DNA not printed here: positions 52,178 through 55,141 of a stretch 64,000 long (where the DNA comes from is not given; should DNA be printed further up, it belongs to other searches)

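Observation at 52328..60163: Cell-surface-signalling module divergent from a two-peroxidase pair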

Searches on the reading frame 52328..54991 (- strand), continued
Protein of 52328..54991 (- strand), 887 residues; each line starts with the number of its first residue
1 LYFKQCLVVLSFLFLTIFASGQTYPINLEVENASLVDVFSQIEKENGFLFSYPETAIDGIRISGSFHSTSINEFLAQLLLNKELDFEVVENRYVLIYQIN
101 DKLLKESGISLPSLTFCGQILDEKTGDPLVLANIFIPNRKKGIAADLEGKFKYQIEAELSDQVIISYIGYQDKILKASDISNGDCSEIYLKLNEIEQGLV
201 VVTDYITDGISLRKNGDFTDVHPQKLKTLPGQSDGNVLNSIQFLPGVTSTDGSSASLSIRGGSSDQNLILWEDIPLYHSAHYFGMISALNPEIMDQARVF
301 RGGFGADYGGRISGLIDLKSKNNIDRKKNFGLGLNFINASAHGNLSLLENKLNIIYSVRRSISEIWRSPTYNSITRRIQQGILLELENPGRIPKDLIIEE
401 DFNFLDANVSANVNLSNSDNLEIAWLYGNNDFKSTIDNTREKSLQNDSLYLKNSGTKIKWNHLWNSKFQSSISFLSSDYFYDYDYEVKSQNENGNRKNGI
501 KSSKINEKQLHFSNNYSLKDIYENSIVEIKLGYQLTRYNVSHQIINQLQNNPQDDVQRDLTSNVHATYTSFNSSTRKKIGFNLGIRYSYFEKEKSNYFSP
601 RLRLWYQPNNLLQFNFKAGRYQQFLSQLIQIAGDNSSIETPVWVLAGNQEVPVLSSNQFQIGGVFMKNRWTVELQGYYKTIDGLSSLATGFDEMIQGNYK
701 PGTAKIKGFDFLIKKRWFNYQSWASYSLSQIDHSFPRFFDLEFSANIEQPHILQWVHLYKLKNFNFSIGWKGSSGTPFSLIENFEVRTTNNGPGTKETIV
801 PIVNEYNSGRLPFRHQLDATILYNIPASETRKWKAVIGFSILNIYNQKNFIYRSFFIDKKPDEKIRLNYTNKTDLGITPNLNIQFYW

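Call 54: search_protein_families(library=pfam, proteins=[L170:2486-3817:-, L169:5969-6169:-, L171:4856-6325:-, L171:3763-4521:-, L171:2119-3747:-, L169:4799-5587:-], max_evalue=0.01)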
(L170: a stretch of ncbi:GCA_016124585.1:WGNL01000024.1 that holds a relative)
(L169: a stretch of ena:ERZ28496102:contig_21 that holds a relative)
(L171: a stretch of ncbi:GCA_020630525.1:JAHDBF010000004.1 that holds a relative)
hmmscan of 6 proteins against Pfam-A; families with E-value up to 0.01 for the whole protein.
L170:2486-3817:- (443 aa): 3 families
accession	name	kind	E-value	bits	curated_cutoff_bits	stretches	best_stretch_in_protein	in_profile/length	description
PF03150.19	CCP_MauG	-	7.8e-42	143.9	25.6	1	122-271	2-142/149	Di-haem cytochrome c peroxidase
PF14522.11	Cytochrome_C7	-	0.0035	17.6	24.8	0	134-157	5-29/67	Cytochrome c7 and related cytochrome c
PF00034.26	Cytochrom_C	-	0.0041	18.9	21.3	0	293-428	4-90/90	Cytochrome c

L169:5969-6169:- (66 aa): 0 families

L171:4856-6325:- (489 aa): 1 family
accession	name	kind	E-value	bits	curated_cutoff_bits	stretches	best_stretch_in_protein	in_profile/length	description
PF01569.27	PAP2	-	1.4e-08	35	27.2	1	359-482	19-123/130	PAP2 superfamily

L171:3763-4521:- (252 aa): 0 families

L171:2119-3747:- (542 aa): 0 families

L169:4799-5587:- (262 aa): 2 families
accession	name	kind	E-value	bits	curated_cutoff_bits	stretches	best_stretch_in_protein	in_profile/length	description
PF00691.25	OmpA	-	2.4e-18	66.7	27.2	1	138-238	1-98/98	OmpA family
PF05622.17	HOOK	-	0.0019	17.5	35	1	21-123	304-405/514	HOOK protein coiled-coil region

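Call 59: predict_structure(alignment_id=A2)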
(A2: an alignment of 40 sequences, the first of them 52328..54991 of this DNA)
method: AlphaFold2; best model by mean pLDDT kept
length: 887 residues; sequences in the alignment: 40
mean_pLDDT: 83.1   pTM: 0.74
mean pLDDT of the five models: 83.1, 83.0, 81.9, 81.0, 80.1
residues with pLDDT >= 90: 355; 70-90: 406; 50-70: 92; < 50: 34
segments of 3 or more residues with pLDDT < 50: 18-23, 101-109, 194-203, 631-633
pLDDT, mean of each block of 10 residues (from residue 1): 74 55 63 85 81 76 78 84 73 70 44 83 71 81 78 83 81 86 78 44 64 83 83 86 90 88 87 90 86 87 73 90 68 93 87 92 90 87 55 79 94 92 95 88 87 96 93 96 87 75 94 87 68 96 80 76 95 83 94 94 88 91 78 57 77 91 86 93 81 60 93 89 94 90 92 95 94 94 86 68 93 95 89 92 92 83 82 91 93
secondary structure, 60 per line:
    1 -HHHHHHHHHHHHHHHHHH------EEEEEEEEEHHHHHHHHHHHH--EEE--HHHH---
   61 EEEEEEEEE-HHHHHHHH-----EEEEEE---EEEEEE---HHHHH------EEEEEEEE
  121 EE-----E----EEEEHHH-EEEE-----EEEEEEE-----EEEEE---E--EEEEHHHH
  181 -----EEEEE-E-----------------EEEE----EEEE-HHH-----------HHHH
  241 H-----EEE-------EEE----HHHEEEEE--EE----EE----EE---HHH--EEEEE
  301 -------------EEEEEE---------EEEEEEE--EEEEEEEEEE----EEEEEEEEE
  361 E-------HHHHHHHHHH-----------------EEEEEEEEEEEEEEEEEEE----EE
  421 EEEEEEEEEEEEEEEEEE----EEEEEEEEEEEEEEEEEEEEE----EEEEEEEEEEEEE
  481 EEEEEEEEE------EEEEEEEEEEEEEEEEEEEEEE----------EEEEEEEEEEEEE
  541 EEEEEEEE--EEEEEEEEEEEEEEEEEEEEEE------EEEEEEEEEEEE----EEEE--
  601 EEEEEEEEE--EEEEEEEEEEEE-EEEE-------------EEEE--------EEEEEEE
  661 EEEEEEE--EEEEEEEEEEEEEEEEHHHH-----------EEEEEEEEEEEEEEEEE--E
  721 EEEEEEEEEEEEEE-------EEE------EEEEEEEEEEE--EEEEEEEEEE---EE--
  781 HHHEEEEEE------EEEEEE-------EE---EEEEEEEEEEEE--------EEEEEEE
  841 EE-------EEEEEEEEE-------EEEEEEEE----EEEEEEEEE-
elements in order (helices of 4 or more, strands of 3 or more residues): H2-19 E26-34 H35-46 E49-51 H54-57 E61-69 H71-78 E84-89 E93-98 H102-106 E113-122 E133-136 E141-144 E150-156 E162-166 E173-176 H177-180 E186-190 E210-213 E218-221 H237-241 E247-249 E257-259 E267-271 E296-300 E314-319 E329-335 E338-347 E352-361 H369-378 E396-414 E419-438 E443-463 E468-489 E496-517 E528-548 E551-572 E579-590 E595-598 E601-609 E612-623 E625-628 E642-645 E654-667 E670-685 H686-689 E701-717 E720-734 E742-744 E751-761 E764-773 E784-789 E796-801 E814-825 E834-842 E850-858 E866-873 E878-886

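Call 63: fold_search(model_id=the predicted structure, library=pdb)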
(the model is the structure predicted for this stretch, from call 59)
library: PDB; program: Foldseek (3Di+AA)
matches with E <= 10: 822; with E <= 0.001: 180
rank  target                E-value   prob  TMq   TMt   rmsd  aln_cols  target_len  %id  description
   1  2o5p_B                1.6e-21  1.00  0.48  0.56  13.5       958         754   12  Crystal structure of the full length ferric pyoverdine outer membrane receptor FpvA of Pseudomonas aeruginosa in its a (released 2007-10-30)
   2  6i97_B                4.5e-21  1.00  0.49  0.56  14.1       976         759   11  Structure of the ferrioxamine B transporter FoxA from Pseudomonas aeruginosa in complex with ferrioxamine B and a C-te (released 2019-08-28)
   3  2o5p_A                1.2e-20  1.00  0.51  0.57  11.7       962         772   11  Crystal structure of the full length ferric pyoverdine outer membrane receptor FpvA of Pseudomonas aeruginosa in its a (released 2007-10-30)
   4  5odw_A                3.5e-20  1.00  0.52  0.59  11.2       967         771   11  Structure of the FpvAI-pyocin S2 complex (released 2017-11-08)
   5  4zgv_A                4.7e-20  1.00  0.52  0.57   9.3       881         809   11  The Crystal Structure of the Ferredoxin Receptor FusA from Pectobacterium atrosepticum SCRI1043 (released 2016-08-31)
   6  2iah_A                6.6e-20  1.00  0.50  0.58  11.7       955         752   11  Crystal structure of the ferripyoverdine receptor of the outer membrane of Pseudomonas aeruginosa bound to ferripyover (released 2007-09-11)
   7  8the_A                1.2e-19  1.00  0.53  0.65   7.7       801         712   12  Cryo-EM structure of Pseudomonas aeruginosa TonB-dependent transporter PhuR in complex with synthetic antibody and hem (released 2024-01-31)
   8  8aa4_A                1.5e-19  1.00  0.52  0.53  12.0       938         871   10  SusC components of the dextran utilisation system (utilisome) (released 2023-06-07)
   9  6i97_A                2.4e-19  1.00  0.49  0.57  14.8       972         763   11  Structure of the ferrioxamine B transporter FoxA from Pseudomonas aeruginosa in complex with ferrioxamine B and a C-te (released 2019-08-28)
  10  1by5_A                4.4e-19  1.00  0.51  0.64   7.9       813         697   10  FHUA FROM E. COLI, WITH ITS LIGAND FERRICHROME (released 1999-01-13)
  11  2gsk_A                4.9e-19  1.00  0.51  0.73   7.7       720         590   12  Structure of the BtuB:TonB Complex (released 2006-06-13)
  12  9c4o                  5.6e-19  1.00  0.53  0.69   6.6       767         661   11  Cryo-EM structure of PqqU with ligand PQQ (released 2024-06-19)
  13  8aa0_A                5.6e-19  1.00  0.43  0.42  16.7       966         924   11  Levan utilisation machinery (utilisome) with levan fructo-oligosaccharides DP 8-12 (released 2023-06-07)
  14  1xkw                  8.0e-19  1.00  0.51  0.66   7.5       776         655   10  Pyochelin outer membrane receptor FptA from Pseudomonas aeruginosa (released 2005-10-04)
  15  5fr8_A                8.0e-19  1.00  0.48  0.59   9.3       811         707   11  Crystal structure of the siderophore receptor PirA from Acinetobacter baumannii (released 2016-05-11)
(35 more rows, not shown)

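Call 65: find_encoding_contigs(protein=P0230, flank=8000, max_places=1)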
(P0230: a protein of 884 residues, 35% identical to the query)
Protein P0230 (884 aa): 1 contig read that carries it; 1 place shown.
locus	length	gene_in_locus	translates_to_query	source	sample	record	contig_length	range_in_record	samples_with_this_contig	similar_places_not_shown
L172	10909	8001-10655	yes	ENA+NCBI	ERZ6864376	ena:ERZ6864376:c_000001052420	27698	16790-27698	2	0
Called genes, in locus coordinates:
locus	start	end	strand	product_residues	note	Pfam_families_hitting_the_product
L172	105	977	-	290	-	-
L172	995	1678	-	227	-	-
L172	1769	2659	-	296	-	PF10099:RskA_C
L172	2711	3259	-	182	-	PF02627:CMD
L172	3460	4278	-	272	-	PF12833:HTH_18, PF00165:HTH_AraC (weak)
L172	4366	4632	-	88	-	PF03083:MtN3_slv, PF04193:PQ-loop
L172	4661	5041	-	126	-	PF00903:Glyoxalase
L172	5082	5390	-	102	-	PF00892:EamA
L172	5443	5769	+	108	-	-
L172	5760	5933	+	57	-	-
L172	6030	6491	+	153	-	PF14539:DUF4442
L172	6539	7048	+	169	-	PF04542:Sigma70_r2, PF08281:Sigma70_r4_2, PF04545:Sigma70_r4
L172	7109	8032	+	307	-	PF04773:FecR, PF16344:FecR_C (weak)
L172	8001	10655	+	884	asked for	PF13620:CarboxypepD_reg, PF13715:CarbopepD_reg_2, PF07715:Plug (faint), PF00593:TonB_dep_Rec_b-barrel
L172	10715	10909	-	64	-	?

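Call 87: search_protein_families(library=ncbifam, proteins=[L171:4856-6325:-, L170:4005-6209:-, L170:2486-3817:-, L168:4690-5958:-], max_evalue=0.001)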
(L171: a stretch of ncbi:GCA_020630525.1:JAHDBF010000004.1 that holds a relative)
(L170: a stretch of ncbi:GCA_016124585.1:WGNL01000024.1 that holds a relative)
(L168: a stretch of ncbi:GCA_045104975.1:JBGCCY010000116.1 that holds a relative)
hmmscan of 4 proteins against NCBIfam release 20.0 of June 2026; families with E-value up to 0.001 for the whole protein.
L171:4856-6325:- (489 aa): 0 families

L170:4005-6209:- (734 aa): 3 families
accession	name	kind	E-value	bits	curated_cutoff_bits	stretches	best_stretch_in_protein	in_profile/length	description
TIGR04183.1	Por_Secre_tail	domain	1.4e-10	41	23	1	657-734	1-72/72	T9SS type A sorting domain-containing protein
NF038113.1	T9SSA_dep_M36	equivalog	9.4e-08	30.7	885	1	643-732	783-867/869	T9SS-dependent M36 family metallopeptidase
NF050177.1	TapA_OM_Porphy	equivalog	0.00049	19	500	1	647-732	463-542/544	TapA/TapC family T9SS-dependent outer membrane protein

L170:2486-3817:- (443 aa): 3 families
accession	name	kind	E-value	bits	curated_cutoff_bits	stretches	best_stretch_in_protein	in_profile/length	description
TIGR04039.1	MXAN_0977_Heme2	hypoth_equivalog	8.6e-48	163.1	362.85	1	115-442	3-336/336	MbnH family di-heme enzyme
TIGR03791.1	TTQ_mauG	equivalog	8.1e-34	117.2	443.85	1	121-430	3-281/291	tryptophan tryptophylquinone biosynthesis enzyme MauG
TIGR03981.2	SAM_quin_mod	hypoth_equivalog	7.3e-11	41.6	340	1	115-212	39-149/411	His-Xaa-Ser system-associated MauG-like protein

L168:4690-5958:- (422 aa): 5 families
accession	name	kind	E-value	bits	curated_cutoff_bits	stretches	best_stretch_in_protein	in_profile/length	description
TIGR03791.1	TTQ_mauG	equivalog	1.6e-45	155.5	443.85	1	66-335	6-246/291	tryptophan tryptophylquinone biosynthesis enzyme MauG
TIGR04039.1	MXAN_0977_Heme2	hypoth_equivalog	3.3e-42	144.7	362.85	2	64-280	10-201/336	MbnH family di-heme enzyme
TIGR03981.2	SAM_quin_mod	hypoth_equivalog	2.4e-41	142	340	2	196-335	208-360/411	His-Xaa-Ser system-associated MauG-like protein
NF052341.1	hydrazine_gamma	equivalog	2.2e-10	40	625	0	219-281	167-233/339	hydrazine synthase subunit gamma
NF052342.1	hydrazine_BC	exception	1.5e-06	26.7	1250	0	217-283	516-586/690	hydrazine synthase subunit beta-gamma fusion subunit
